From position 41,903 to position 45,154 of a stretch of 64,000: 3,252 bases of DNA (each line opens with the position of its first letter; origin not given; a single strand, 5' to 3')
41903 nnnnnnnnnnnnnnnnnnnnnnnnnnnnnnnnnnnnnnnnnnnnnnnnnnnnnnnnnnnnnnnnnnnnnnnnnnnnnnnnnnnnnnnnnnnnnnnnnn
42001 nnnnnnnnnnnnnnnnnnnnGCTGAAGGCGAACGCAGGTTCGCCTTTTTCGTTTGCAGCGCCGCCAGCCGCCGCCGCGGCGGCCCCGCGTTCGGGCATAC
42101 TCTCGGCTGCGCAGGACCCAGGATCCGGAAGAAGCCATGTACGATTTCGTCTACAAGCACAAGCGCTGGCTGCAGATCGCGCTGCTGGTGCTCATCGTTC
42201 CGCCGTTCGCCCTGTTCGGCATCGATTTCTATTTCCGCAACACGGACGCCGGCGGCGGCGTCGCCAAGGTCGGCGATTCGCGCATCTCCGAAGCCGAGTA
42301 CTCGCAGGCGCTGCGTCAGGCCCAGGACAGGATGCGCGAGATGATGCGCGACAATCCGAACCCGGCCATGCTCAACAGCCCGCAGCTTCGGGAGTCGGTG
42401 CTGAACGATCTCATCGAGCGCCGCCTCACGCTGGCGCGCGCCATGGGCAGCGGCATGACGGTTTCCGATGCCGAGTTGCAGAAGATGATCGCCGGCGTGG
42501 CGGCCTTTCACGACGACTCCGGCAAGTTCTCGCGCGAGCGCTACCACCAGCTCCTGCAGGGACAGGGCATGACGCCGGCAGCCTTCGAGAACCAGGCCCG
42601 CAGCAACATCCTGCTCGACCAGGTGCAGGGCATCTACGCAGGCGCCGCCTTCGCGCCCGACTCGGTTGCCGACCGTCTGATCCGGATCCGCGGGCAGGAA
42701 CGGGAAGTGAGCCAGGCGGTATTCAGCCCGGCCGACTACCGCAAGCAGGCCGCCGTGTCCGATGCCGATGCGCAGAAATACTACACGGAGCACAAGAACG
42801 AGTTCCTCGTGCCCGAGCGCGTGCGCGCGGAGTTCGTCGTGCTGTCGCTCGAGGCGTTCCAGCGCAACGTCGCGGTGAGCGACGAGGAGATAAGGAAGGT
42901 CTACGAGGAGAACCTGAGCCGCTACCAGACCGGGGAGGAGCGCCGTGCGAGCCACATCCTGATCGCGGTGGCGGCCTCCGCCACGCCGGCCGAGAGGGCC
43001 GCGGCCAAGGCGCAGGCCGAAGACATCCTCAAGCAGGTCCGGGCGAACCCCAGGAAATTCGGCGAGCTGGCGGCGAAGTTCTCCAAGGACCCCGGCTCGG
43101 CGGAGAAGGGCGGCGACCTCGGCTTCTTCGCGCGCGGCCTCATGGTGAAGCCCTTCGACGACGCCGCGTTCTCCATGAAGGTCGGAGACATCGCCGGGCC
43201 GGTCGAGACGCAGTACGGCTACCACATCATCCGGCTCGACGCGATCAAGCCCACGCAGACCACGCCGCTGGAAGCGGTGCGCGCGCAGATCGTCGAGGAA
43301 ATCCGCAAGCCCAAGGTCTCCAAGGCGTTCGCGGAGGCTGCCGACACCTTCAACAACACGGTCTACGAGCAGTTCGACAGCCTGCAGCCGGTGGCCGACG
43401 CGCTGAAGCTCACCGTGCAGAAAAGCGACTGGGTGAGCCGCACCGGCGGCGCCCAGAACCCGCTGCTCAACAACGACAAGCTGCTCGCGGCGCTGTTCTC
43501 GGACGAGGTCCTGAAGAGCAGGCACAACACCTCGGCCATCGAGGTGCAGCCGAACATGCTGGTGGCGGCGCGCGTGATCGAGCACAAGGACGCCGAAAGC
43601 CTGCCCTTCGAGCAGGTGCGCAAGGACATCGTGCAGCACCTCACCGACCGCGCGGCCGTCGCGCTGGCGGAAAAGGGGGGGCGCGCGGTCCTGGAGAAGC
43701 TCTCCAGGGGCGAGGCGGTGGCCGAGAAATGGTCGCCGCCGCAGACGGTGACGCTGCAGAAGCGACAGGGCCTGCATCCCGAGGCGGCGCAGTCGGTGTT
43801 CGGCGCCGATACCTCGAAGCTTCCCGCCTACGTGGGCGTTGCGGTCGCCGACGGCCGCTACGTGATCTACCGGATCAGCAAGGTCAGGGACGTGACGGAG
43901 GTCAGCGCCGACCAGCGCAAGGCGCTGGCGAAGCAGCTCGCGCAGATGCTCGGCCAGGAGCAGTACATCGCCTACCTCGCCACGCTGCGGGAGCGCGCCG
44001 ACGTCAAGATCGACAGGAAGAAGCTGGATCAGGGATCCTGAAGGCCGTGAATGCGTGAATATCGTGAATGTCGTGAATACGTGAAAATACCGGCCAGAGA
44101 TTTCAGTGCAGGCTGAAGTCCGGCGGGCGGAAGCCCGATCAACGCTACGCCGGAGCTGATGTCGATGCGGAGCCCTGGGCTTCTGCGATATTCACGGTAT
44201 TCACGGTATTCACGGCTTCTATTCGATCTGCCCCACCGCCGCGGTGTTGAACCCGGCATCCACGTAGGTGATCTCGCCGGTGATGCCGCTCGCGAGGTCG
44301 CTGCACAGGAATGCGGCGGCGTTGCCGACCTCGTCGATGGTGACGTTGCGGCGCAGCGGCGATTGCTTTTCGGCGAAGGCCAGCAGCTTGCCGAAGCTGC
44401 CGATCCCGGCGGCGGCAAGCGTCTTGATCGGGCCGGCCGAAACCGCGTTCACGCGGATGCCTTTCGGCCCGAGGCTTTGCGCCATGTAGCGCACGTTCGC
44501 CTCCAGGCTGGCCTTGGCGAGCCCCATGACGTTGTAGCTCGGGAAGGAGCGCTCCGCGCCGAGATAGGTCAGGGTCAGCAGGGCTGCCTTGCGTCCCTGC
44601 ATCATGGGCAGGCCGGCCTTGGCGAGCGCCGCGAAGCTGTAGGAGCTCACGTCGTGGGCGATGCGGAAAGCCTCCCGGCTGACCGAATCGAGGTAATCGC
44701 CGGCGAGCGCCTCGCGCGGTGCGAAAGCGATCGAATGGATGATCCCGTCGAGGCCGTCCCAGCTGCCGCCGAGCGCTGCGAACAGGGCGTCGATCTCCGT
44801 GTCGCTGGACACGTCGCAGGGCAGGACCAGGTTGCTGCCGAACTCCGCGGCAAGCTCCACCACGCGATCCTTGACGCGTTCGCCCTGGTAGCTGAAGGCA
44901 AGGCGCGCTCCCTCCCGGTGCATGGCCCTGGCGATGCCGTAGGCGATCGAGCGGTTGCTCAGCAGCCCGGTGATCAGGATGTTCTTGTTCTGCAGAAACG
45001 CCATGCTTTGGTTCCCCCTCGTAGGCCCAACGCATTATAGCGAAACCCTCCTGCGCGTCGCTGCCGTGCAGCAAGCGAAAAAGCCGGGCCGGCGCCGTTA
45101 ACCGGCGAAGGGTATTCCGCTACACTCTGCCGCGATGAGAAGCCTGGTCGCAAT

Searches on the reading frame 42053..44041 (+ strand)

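Call 45: search_protein_families(library=pfam, proteins=[window:42053-44041:+], max_evalue=0.00001)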
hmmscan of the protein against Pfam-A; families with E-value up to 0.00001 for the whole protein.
window:42053-44041:+ (662 aa): 6 families
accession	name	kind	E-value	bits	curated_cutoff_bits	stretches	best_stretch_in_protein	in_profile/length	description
PF13624.11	SurA_N_3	-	7.4e-45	153.1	27.2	1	29-192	1-162/162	SurA-like N-terminal domain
PF00639.27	Rotamase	-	5.8e-32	111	21.7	1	301-396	1-96/97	PPIC-type PPIASE domain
PF13616.12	Rotamase_3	-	3.1e-31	108.8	22.5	1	292-396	11-113/116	PPIC-type PPIASE domain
PF13145.12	Rotamase_2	-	2.5e-30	106.2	27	1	275-410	1-120/121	PPIC-type PPIASE domain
PF13623.11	SurA_N_2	-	2.1e-29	102.7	28.5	1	36-168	7-145/145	SurA-like N-terminal domain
PF09312.16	SurA_N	-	5.1e-08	33.5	30.8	1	70-191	5-117/118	SurA N-terminal domain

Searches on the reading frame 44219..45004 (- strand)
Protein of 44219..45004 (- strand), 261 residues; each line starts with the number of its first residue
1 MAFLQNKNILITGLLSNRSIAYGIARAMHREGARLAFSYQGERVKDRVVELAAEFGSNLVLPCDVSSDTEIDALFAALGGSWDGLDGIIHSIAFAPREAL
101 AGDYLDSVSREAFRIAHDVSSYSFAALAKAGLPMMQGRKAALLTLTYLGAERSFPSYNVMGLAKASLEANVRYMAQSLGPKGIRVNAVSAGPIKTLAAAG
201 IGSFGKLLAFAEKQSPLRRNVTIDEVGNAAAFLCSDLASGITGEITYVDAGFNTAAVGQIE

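Call 45: search_protein_families(library=pfam, proteins=[window:44219-45004:-], max_evalue=0.00001)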
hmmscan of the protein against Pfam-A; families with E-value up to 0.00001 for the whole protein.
window:44219-45004:- (261 aa): 2 families
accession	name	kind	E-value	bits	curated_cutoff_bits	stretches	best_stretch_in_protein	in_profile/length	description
PF13561.12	adh_short_C2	-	2.5e-86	289.5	27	1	13-253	1-236/236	Enoyl-(Acyl carrier protein) reductase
PF00106.31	adh_short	-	2e-16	60.5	26.6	1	7-198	1-187/195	short chain dehydrogenase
